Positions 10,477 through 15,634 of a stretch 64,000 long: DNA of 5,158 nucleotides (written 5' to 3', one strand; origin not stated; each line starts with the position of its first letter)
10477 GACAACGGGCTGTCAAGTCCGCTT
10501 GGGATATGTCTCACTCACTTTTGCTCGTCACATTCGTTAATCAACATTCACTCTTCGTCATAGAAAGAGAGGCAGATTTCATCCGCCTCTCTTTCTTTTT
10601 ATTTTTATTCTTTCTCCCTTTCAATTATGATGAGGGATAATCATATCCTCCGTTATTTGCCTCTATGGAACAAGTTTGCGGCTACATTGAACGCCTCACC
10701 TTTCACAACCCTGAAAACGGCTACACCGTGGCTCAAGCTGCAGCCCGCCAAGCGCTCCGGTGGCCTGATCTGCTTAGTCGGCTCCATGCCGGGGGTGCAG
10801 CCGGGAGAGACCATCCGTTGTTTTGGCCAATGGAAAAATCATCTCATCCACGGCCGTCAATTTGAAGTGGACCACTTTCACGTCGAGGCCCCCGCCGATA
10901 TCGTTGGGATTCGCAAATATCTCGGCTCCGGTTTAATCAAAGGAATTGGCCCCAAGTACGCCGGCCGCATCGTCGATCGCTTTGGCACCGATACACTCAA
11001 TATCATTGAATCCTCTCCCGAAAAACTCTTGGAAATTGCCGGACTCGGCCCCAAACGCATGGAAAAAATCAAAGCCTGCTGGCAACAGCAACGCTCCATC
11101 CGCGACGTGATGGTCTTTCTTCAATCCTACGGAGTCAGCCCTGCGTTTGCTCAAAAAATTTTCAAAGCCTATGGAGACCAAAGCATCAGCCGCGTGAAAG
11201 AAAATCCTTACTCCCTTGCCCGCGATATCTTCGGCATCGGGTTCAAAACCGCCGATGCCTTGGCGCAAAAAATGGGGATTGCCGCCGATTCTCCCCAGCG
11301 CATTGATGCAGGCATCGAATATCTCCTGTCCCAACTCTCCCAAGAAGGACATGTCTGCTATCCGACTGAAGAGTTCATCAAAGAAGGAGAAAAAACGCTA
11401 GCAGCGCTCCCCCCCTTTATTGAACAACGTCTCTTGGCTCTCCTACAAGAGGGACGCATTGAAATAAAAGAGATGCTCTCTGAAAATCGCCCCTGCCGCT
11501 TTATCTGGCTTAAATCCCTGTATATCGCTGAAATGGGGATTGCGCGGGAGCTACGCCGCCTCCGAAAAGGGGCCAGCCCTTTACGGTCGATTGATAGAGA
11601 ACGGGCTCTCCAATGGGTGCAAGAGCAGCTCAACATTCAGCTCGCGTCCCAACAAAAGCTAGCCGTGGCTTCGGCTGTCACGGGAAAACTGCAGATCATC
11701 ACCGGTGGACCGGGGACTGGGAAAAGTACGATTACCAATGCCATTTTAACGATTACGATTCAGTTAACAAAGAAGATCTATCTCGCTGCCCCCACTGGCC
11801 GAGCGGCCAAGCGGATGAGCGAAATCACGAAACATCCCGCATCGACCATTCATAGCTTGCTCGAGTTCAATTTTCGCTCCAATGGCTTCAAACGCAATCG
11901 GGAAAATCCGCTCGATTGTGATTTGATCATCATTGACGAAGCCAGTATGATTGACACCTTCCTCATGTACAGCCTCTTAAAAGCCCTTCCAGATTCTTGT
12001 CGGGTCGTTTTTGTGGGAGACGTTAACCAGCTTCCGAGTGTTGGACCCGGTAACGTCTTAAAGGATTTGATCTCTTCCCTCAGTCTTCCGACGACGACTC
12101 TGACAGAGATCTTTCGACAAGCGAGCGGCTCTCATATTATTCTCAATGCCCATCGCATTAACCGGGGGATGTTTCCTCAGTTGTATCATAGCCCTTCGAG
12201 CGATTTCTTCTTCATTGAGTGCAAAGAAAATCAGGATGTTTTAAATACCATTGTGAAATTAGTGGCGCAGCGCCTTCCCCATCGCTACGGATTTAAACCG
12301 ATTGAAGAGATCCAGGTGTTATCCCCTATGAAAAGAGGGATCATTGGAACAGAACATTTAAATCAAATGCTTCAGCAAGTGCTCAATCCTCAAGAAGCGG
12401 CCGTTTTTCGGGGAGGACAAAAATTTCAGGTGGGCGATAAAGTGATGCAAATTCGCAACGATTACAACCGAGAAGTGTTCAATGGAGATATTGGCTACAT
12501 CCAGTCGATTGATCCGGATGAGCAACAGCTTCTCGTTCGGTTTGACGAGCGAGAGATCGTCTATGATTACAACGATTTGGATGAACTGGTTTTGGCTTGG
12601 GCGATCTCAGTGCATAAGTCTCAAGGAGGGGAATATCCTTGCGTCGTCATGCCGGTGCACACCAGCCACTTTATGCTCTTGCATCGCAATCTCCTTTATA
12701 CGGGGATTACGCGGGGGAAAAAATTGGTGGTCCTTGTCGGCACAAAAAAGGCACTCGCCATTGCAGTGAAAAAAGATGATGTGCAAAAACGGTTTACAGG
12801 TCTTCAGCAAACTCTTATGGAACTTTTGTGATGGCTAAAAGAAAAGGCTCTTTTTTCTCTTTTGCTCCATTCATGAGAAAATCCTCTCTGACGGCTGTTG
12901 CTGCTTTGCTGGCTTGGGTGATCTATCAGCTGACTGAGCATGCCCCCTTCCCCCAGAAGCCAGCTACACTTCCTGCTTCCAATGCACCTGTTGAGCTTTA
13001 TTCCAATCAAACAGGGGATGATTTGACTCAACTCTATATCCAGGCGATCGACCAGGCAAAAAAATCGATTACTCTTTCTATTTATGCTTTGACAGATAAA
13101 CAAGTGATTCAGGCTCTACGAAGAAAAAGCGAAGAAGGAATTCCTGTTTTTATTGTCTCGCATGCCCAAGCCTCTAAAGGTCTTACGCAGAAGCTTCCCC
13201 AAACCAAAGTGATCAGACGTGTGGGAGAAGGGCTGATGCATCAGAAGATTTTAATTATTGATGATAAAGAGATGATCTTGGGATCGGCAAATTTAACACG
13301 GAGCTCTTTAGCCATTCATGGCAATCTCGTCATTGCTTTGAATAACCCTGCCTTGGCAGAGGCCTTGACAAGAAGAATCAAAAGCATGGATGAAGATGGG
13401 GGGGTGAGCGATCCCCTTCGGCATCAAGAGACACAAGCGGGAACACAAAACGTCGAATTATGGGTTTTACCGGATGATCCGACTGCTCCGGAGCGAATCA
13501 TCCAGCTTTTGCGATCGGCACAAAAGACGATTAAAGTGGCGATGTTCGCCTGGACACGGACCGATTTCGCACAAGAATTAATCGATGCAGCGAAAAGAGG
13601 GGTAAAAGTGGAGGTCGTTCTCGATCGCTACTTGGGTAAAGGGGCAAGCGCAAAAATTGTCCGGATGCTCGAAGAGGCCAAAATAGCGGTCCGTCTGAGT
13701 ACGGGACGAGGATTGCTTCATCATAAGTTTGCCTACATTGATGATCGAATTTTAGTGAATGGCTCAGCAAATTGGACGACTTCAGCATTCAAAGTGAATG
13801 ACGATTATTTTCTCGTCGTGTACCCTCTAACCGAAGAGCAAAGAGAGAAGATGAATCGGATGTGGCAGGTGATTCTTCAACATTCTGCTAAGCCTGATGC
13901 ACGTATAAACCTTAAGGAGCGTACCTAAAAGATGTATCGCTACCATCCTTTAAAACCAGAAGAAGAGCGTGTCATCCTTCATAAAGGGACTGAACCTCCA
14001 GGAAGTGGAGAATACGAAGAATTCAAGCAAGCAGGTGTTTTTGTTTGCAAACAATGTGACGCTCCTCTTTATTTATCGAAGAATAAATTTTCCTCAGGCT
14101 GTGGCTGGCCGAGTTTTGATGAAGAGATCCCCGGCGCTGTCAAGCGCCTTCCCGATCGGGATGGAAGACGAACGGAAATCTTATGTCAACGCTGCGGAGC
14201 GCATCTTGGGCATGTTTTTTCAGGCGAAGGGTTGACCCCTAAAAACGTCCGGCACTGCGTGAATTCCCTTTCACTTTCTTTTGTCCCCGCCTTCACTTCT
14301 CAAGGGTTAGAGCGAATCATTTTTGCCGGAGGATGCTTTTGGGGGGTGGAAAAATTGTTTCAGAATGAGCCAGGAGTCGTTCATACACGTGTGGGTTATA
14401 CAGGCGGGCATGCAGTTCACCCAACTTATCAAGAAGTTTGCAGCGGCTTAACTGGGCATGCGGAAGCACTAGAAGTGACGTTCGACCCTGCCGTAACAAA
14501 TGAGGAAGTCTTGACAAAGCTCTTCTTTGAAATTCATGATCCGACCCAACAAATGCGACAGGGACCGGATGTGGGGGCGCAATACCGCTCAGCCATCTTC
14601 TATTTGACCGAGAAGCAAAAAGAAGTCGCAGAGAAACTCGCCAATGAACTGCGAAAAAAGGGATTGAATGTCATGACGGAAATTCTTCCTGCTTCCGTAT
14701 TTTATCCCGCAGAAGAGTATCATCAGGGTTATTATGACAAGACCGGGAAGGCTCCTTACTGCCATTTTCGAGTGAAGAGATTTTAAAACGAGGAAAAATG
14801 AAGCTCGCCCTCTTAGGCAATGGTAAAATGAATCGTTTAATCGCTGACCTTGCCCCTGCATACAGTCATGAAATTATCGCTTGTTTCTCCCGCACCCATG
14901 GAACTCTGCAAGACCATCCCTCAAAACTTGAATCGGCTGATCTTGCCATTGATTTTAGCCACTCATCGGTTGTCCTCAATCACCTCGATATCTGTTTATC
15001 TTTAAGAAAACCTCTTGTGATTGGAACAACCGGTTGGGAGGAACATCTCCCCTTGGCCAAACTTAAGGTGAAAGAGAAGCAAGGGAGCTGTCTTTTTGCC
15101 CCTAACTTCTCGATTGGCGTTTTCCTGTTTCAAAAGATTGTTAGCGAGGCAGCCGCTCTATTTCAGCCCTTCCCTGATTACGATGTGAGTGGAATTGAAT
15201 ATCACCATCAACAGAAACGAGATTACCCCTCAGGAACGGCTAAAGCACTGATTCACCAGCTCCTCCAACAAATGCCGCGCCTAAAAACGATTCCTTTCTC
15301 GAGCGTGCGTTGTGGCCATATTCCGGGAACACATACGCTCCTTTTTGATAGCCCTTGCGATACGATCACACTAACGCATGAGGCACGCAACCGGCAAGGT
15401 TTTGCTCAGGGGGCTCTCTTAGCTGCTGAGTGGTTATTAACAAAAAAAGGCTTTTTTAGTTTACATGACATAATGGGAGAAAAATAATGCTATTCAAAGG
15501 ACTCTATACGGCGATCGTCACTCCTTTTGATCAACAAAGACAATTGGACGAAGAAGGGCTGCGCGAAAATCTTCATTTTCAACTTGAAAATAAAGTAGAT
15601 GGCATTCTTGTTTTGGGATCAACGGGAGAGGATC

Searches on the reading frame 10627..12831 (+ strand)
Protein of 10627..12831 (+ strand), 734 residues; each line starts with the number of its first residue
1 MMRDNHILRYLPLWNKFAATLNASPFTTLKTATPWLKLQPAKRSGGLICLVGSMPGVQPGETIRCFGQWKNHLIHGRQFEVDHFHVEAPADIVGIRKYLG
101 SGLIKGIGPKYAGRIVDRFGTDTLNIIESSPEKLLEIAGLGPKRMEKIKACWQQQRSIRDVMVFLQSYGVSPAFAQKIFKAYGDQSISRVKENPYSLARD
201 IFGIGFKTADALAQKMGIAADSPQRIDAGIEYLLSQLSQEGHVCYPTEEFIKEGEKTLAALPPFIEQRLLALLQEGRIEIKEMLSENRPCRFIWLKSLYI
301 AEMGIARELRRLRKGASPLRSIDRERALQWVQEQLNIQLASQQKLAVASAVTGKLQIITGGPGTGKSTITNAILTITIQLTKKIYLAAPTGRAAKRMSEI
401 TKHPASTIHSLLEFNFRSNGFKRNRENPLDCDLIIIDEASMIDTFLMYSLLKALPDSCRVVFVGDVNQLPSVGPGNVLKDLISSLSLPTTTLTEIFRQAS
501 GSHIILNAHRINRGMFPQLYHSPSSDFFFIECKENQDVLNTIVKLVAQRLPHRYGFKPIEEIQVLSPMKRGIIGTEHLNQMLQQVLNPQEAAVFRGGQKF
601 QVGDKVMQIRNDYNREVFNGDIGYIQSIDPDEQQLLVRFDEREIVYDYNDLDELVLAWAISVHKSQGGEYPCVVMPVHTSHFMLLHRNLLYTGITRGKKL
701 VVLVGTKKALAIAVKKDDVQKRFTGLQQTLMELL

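Call 14: find_encoding_contigs(protein=window:10627-12831:+, flank=1000, max_places=4)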
Protein window:10627-12831:+ (734 aa): no gene with exactly this product is on record in the collection.

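Call 33: search_protein_families(library=pfam, proteins=[window:10627-12828:+], max_evalue=0.001)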
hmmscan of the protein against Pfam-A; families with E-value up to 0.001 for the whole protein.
window:10627-12828:+ (734 aa): 13 families
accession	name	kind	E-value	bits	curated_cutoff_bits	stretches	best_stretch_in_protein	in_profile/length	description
PF13245.12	AAA_19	-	1.1e-45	155.5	25.1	1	343-474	1-134/134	AAA domain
PF14490.11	HHH_RecD2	-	4.4e-43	145.5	27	1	155-244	2-92/92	ATP-dependent RecD2 DNA helicase HHH domain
PF13604.12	AAA_30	-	2.5e-38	132.2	27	1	338-517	1-174/191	AAA domain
PF18335.7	SH3_13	-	8.4e-24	83.6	41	1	578-639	1-65/65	ATP-dependent RecD-like DNA helicase SH3 domain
PF13538.12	UvrD_C_2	-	1.9e-18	66.5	27.4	1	656-704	1-52/52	UvrD-like helicase C-terminal domain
PF23139.1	OB_YrrC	-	7e-12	45.5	27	1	42-89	29-76/76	ATP-dependent DNA helicase YrrC, OB-fold domain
PF14520.12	HHH_5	-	1.2e-09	39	27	1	104-152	7-55/57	Helix-hairpin-helix domain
PF01443.25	Viral_helicase1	-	1.6e-08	35.1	21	1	357-485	2-115/228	Viral superfamily 1 RNA helicase core domain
PF13086.12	AAA_11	-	1.9e-07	31.6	27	0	430-472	213-253/257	AAA domain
PF05127.21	NAT10_TcmA_helicase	-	2.9e-06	27.7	22.7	1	357-455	1-114/176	RNA cytidine acetyltransferase NAT10/TcmA, helicase domain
PF05970.20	PIF1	-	1.4e-05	25.2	25.9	1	349-456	18-128/223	PIF1-like helicase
PF03193.22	RsgA_GTPase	-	0.00041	20.7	30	1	341-404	94-157/174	RsgA GTPase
PF02562.22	PhoH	-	0.00048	20.1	27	0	429-469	118-158/205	PhoH-like protein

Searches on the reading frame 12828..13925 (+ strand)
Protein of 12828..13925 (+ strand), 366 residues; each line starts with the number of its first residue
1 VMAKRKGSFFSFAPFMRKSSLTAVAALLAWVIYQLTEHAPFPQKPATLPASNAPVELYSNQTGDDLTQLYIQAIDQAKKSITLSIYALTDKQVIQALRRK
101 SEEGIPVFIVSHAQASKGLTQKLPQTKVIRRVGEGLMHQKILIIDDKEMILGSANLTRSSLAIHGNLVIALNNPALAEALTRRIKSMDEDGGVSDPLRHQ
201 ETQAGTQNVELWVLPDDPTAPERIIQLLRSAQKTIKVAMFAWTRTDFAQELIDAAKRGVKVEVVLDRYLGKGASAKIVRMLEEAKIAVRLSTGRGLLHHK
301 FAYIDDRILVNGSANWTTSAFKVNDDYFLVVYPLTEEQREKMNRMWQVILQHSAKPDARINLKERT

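Call 33: search_protein_families(library=pfam, proteins=[window:12828-13925:+], max_evalue=0.001)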
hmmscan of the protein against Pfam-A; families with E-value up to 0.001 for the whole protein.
window:12828-13925:+ (366 aa): 5 families
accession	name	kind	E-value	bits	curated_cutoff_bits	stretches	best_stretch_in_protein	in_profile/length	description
PF13091.12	PLDc_2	-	4.3e-46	156.5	27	2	224-346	1-132/132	PLD-like domain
PF07894.18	SACK1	-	4.6e-13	49.8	21.4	1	201-291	104-202/274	Scaffolding anchor of CK1 domain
PF00614.28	PLDc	-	1.7e-12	47.2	21.9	1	135-159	3-27/28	Phospholipase D Active site motif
PF11495.14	Regulator_TrmB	-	3.7e-09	36.6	22.2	1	211-273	2-59/233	Archaeal transcriptional regulator TrmB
PF13090.12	PP_kinase_C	-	1.7e-08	34.6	25.8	1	73-192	23-147/172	Polyphosphate kinase C-terminal domain 2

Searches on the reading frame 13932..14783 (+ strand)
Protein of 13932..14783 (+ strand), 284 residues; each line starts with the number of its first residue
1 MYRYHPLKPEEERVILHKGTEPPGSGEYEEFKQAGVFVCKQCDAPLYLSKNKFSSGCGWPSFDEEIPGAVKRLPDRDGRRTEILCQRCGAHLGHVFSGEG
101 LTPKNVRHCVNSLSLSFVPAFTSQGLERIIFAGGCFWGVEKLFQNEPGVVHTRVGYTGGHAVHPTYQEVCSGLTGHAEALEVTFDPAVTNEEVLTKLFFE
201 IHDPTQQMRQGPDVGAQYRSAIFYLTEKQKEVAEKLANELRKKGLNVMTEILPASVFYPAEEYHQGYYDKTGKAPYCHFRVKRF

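Call 33: search_protein_families(library=pfam, proteins=[window:13932-14783:+], max_evalue=0.001)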
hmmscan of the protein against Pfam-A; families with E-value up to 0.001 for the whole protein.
window:13932-14783:+ (284 aa): 2 families
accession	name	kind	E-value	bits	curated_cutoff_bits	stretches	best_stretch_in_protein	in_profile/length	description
PF01625.27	PMSR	-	4.2e-61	206.1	23.7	1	129-278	2-153/153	Peptide methionine sulfoxide reductase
PF01641.26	SelR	-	1.6e-41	141.3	24.9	1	7-119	1-116/116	SelR domain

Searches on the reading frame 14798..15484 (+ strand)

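Call 33: search_protein_families(library=pfam, proteins=[window:14798-15484:+], max_evalue=0.001)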
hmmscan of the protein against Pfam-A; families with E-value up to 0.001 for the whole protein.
window:14798-15484:+ (229 aa): 2 families
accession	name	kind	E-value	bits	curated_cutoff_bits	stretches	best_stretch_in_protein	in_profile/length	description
PF05173.19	DapB_C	-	2.3e-34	118.5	27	1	107-226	1-121/121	Dihydrodipicolinate reductase, C-terminus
PF01113.26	DapB_N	-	6.2e-15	55.8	25.6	1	1-104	1-124/124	Dihydrodipicolinate reductase, N-terminus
